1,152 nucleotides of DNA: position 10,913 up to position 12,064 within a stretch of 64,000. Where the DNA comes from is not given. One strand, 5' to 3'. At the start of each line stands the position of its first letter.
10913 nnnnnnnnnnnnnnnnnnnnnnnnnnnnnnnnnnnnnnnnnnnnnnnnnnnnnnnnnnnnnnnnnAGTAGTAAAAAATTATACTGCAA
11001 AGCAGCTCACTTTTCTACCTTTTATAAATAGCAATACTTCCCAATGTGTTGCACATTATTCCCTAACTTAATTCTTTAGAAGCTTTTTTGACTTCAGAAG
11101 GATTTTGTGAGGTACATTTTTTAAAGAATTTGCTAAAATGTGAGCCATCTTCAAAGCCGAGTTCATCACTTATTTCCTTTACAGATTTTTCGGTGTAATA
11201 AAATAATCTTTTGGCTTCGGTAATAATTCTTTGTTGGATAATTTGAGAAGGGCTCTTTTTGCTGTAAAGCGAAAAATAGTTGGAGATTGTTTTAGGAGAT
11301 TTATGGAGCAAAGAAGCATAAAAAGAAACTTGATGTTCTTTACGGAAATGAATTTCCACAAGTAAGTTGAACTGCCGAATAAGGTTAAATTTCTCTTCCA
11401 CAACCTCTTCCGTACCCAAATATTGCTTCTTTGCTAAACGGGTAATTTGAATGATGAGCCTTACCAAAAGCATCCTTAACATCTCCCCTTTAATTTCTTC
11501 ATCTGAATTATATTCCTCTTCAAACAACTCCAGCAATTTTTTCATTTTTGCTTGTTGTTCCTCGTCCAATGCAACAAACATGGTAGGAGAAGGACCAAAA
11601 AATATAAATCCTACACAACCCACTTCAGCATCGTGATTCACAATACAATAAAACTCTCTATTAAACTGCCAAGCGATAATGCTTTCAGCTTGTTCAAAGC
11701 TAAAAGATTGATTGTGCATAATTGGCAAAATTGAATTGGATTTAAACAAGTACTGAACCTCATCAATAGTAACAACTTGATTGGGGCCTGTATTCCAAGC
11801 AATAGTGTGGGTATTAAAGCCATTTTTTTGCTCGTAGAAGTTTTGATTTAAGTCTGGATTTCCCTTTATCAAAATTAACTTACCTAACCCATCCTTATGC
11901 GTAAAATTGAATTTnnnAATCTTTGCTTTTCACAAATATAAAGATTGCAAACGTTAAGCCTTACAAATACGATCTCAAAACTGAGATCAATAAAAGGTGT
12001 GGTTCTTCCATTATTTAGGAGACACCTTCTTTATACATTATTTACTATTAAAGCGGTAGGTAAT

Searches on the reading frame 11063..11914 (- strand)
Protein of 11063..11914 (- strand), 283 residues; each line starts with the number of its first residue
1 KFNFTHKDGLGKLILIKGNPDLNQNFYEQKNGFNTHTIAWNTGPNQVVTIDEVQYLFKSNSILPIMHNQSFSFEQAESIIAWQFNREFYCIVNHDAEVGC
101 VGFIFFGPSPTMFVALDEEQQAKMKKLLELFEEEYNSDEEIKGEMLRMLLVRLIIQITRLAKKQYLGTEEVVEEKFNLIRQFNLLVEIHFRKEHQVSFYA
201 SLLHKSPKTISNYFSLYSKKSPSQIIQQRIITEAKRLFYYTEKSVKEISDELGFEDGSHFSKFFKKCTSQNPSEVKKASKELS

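Call 6: search_protein_families(library=pfam, proteins=[window:11063-11914:-], max_evalue=0.001)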
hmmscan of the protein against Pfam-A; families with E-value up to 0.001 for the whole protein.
window:11063-11914:- (283 aa): 2 families
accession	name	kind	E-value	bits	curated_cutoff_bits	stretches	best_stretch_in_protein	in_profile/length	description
PF12833.13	HTH_18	-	1e-18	67.8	33.6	1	199-277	1-79/80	Helix-turn-helix domain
PF00165.29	HTH_AraC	-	5.7e-05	23.6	26.6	1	241-270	7-35/42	Bacterial regulatory helix-turn-helix proteins, AraC family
